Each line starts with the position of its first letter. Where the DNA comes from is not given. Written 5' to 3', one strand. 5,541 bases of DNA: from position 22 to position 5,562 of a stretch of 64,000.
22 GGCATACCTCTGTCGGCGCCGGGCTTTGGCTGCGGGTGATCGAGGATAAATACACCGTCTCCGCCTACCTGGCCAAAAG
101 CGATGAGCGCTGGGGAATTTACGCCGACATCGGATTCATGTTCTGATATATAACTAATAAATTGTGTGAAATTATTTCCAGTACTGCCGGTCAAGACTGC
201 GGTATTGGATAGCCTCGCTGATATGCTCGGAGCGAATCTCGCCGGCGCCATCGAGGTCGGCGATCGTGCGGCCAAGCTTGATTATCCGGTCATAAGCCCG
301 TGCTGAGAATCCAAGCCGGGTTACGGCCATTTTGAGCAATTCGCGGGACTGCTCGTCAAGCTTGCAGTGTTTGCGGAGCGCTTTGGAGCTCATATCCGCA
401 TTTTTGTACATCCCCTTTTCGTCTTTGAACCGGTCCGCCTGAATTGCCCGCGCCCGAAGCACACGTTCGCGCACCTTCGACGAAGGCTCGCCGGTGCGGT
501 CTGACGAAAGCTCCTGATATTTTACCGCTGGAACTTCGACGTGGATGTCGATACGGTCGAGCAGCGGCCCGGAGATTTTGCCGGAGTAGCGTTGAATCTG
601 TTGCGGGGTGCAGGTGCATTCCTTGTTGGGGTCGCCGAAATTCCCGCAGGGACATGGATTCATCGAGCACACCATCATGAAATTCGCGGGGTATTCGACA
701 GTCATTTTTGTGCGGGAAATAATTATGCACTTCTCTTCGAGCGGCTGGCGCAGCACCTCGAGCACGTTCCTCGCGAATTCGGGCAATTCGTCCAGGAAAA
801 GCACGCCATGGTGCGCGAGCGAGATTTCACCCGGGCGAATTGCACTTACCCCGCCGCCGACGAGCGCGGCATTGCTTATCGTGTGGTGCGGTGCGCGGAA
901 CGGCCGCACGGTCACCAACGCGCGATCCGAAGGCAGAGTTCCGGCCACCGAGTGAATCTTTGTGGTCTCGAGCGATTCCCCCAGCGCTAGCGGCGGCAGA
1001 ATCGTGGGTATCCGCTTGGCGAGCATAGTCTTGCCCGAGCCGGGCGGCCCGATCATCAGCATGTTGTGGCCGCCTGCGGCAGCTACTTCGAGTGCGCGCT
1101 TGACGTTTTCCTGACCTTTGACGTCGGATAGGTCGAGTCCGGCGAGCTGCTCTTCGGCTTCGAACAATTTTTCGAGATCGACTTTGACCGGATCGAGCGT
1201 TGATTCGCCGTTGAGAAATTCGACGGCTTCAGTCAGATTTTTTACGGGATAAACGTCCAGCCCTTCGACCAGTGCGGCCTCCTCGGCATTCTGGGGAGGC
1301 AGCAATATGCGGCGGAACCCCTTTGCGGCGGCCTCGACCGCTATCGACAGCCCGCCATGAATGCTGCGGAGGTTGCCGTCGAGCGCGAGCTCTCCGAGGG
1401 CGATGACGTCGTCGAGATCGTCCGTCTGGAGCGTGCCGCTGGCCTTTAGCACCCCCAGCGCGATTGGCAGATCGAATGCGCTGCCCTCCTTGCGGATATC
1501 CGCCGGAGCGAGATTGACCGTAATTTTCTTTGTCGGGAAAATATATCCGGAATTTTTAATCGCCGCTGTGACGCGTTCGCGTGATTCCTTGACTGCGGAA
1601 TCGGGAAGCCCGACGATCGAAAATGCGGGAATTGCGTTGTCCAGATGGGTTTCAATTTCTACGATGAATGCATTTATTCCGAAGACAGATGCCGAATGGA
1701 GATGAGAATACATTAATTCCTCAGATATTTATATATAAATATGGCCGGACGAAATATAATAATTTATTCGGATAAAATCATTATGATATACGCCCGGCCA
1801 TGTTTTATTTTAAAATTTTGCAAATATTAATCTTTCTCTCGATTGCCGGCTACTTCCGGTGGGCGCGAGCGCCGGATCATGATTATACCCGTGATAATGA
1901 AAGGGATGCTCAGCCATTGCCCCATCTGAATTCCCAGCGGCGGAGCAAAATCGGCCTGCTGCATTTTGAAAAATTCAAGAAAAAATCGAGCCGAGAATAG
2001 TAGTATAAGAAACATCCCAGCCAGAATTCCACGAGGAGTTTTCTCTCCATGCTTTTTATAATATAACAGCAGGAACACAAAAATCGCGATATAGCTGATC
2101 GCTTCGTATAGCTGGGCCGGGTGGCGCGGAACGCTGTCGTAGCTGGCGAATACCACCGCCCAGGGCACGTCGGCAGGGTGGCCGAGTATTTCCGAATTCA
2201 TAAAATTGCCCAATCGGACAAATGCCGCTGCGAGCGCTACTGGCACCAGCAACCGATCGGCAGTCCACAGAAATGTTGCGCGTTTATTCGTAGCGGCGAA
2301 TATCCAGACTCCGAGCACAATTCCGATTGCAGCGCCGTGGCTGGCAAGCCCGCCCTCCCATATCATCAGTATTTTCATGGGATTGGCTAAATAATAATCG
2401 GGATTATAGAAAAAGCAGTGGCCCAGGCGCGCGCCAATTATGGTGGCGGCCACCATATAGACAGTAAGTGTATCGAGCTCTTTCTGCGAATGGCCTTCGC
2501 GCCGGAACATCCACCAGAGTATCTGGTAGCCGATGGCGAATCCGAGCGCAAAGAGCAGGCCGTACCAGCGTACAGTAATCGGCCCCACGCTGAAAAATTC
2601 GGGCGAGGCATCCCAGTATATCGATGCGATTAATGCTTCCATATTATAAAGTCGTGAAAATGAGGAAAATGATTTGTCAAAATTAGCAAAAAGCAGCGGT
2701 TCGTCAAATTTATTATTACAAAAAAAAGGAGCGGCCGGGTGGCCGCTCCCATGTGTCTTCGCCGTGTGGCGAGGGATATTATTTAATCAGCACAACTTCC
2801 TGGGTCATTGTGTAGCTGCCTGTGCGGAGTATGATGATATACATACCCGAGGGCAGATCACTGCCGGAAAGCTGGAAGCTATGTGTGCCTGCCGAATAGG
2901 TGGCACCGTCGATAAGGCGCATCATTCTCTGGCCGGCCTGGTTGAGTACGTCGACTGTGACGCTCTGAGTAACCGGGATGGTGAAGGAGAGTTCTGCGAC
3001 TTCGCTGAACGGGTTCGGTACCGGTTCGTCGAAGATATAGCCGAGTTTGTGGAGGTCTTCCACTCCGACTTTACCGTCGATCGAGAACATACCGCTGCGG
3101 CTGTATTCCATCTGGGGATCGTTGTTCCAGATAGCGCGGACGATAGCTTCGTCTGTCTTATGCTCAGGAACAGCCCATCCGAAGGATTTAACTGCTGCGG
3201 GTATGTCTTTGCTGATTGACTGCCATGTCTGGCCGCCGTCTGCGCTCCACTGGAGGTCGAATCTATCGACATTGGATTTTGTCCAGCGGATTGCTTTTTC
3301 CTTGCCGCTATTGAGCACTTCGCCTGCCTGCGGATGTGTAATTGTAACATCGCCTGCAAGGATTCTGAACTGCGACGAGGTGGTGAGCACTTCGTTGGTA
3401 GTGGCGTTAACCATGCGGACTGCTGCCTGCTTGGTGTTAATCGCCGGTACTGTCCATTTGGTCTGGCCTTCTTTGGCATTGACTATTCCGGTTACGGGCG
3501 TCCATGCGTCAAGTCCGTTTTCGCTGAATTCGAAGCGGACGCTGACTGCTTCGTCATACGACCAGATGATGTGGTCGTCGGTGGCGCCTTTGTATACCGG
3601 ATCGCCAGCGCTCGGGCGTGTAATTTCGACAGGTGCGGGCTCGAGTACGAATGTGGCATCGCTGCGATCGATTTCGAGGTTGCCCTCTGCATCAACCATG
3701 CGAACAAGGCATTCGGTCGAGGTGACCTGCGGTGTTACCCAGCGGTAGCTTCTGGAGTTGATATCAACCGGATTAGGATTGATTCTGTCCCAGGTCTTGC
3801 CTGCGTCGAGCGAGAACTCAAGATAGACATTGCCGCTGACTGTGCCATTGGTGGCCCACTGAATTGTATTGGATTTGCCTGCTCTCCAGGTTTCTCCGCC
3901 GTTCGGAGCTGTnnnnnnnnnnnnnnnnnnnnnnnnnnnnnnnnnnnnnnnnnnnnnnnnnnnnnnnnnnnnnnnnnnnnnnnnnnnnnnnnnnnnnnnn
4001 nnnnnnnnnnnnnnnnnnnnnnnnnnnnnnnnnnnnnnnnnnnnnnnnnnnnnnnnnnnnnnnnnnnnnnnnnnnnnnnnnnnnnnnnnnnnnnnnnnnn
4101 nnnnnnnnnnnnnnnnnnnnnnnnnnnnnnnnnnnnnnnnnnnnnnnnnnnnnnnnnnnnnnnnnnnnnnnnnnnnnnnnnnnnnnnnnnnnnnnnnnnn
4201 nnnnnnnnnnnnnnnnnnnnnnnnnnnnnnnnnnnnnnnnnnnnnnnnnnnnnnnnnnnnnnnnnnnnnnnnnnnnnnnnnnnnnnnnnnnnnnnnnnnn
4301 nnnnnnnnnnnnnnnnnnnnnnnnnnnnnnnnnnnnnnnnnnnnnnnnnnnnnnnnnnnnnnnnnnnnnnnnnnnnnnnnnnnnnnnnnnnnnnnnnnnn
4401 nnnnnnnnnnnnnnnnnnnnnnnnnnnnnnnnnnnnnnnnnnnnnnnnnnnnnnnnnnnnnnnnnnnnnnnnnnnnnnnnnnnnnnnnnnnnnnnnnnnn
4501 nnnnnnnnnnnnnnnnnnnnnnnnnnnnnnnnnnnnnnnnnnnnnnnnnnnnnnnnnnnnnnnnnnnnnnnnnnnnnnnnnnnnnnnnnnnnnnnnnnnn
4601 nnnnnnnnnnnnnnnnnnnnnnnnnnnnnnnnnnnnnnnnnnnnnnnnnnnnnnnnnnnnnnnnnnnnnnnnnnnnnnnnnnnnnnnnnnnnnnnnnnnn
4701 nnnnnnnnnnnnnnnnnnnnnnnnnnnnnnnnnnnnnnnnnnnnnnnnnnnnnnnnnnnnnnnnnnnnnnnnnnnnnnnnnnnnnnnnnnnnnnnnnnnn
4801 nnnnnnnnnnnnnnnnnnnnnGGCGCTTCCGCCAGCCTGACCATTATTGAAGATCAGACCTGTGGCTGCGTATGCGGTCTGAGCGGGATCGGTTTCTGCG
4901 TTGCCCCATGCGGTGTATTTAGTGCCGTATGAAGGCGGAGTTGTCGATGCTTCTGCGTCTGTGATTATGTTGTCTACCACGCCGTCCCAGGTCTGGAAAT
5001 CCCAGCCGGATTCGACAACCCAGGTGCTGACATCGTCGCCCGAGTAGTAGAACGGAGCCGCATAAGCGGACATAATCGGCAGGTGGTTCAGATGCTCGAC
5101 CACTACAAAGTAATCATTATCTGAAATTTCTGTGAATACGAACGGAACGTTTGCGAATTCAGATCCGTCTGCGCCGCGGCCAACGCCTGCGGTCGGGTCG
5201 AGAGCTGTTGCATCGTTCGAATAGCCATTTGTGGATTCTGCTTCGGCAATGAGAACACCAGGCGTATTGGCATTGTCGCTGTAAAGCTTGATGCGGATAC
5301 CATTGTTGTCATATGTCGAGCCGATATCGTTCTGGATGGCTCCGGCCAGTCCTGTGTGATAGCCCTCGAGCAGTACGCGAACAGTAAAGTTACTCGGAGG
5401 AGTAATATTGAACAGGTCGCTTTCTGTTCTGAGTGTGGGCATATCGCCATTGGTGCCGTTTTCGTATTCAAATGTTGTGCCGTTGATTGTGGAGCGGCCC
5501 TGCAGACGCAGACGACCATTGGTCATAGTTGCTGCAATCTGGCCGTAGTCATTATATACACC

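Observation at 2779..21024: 18-kb block of three consecutive giant surface-protein genes (paralogous LamG/dockerin/T9SS giants flanking a beta-helix/FN3/PPC protein)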

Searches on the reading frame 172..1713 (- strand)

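Call 11: search_protein_families(library=pfam, proteins=[window:172-1713:-], max_evalue=0.001)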
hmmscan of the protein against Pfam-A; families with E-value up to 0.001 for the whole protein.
window:172-1713:- (513 aa): 9 families
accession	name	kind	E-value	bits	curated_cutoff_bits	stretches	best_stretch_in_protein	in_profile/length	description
PF01078.27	Mg_chelatase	-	5.3e-99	330.2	20.3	1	194-401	1-206/207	Magnesium chelatase, subunit ChlI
PF13541.12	ChlI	-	1.7e-46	157.5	27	1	20-142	1-121/121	Subunit ChlI of Mg-chelatase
PF13335.12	Mg_chelatase_C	-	3.4e-33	114.5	26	1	408-505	1-94/94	Magnesium chelatase, subunit ChlI C-terminal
PF07728.20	AAA_5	-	1e-08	35.7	22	1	217-355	1-125/139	AAA domain (dynein-related subfamily)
PF00493.29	MCM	-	5.9e-07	29.3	23.3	0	291-390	111-200/224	MCM P-loop domain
PF00158.32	Sigma54_activat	-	1.7e-05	25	20.2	0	290-330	82-122/168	Sigma-54 interaction domain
PF05496.18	RuvB_N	-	5.3e-05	23.5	27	0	195-235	6-53/159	Holliday junction DNA helicase RuvB P-loop domain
PF00004.35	AAA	-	0.00022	22.1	21.2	0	218-315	1-71/131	ATPase family associated with various cellular activities (AAA)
PF20030.5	bpMoxR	-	0.00061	19.4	27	0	200-238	16-54/205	MoxR domain in the MoxR-vWA-beta-propeller ternary systems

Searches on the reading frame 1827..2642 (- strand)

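Call 11: search_protein_families(library=pfam, proteins=[window:1827-2642:-], max_evalue=0.001)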
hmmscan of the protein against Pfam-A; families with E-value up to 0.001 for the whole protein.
window:1827-2642:- (271 aa): 1 family
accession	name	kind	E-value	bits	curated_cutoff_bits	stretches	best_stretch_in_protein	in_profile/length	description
PF01790.23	LGT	-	8.4e-74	248.3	24.9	1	14-256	1-238/240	Prolipoprotein diacylglyceryl transferase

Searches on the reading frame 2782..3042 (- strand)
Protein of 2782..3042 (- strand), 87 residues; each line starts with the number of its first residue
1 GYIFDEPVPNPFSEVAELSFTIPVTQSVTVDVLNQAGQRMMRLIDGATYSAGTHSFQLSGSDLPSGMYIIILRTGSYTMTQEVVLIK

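Call 104: search_protein_families(library=pfam, alignment_id=A7, max_evalue=0.01)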
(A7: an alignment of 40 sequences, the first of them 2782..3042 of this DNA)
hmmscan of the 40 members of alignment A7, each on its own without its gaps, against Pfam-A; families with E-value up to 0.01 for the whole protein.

A. member 1, window:2782-3042:- (87 aa): 2 families
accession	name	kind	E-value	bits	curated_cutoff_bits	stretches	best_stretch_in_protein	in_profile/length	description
PF18962.6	Por_Secre_tail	-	2.4e-07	31.4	27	1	9-84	3-74/75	Secretion system C-terminal sorting domain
PF13860.13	FlgD_ig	-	0.00041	20.7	27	1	26-68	23-69/79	FlgD Ig-like domain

B. families by the number of members that match (of 40 scanned): 10 families
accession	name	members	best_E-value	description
PF18962.6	Por_Secre_tail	40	2.3e-14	Secretion system C-terminal sorting domain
PF13860.13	FlgD_ig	20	1.8e-06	FlgD Ig-like domain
PF13585.12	CHU_C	10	0.00013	CHU_C Type IX secretion signal domain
PF11589.14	DUF3244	4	0.00093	Domain of unknown function (DUF3244)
PF16967.11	TcfC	3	0.0012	E-set like domain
PF10342.15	Kre9_KNH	1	0.0011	Kre9/KNH-like N-terminal Ig-like domain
PF09134.16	Invasin_D3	1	0.0016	Invasin, domain 3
PF23623.1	GBD_IRG7_N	1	0.0018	IRG7 N-terminal galactose binding domain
PF09922.15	LiaF-like_C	1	0.0033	Cell wall-active antibiotics response LiaF, C-terminal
PF05792.18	Candida_ALS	1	0.0048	Candida agglutinin-like (ALS)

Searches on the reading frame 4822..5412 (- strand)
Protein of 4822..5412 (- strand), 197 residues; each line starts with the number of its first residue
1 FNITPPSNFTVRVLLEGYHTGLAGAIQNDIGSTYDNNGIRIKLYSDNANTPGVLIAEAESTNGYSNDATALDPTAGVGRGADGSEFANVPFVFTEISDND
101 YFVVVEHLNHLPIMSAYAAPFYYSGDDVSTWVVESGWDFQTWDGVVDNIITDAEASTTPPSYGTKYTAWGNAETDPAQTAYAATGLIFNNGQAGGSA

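Call 25: search_protein_families(library=pfam, proteins=[window:4828-5412:-], max_evalue=1)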
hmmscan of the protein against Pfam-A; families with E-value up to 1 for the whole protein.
window:4828-5412:- (195 aa): 0 families

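Call 45: search_solved_structures(query=A3, max_evalue=10, show_alignments=2)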
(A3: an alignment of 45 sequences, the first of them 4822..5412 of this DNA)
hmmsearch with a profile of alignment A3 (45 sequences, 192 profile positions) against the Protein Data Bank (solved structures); distinct sequences matched with E-value up to 10: 1.
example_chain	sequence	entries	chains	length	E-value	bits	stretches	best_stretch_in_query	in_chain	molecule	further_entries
6pdq_A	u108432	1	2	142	0.44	13.8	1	20-67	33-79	Ancestral Effector Caspase-3/6/7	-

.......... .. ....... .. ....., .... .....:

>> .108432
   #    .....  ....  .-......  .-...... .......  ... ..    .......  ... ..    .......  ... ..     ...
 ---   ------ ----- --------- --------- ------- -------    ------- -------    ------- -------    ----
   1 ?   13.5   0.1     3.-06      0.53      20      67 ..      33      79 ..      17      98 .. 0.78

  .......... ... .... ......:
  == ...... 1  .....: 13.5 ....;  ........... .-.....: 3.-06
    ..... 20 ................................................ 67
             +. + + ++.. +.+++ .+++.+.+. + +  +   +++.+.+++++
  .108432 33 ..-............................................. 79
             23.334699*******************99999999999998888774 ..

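Call 56: search_protein_representatives(protein=window:4822-5412:-)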
Query: 197 residues. Proteins with E-value up to 0.001 (for the whole library): 56; up to 1e-10: 51; up to 1e-30: 38. The best 56 are listed.
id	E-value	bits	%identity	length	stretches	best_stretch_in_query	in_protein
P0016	3.9e-71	255.4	64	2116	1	1-192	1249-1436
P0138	1.5e-64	233.9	59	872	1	1-196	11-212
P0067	3.4e-61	223.0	55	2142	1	1-193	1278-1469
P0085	3.7e-55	203.2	53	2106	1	1-195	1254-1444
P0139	2.0e-54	200.8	56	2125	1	1-194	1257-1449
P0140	4.0e-53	196.6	53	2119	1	1-192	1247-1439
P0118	1.5e-52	194.7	56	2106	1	1-194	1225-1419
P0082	1.6e-51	191.4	49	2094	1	1-196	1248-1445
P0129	6.5e-51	189.4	55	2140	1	1-194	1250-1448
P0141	4.7e-46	173.5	52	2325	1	1-195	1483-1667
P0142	1.1e-45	172.3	51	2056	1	1-196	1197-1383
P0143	1.4e-45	172.0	51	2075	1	1-195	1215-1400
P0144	1.7e-45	171.7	52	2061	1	1-196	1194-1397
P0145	9.8e-45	169.2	52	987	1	1-192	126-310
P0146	1.0e-43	165.9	51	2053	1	1-194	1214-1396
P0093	8.1e-32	127.1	43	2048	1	1-193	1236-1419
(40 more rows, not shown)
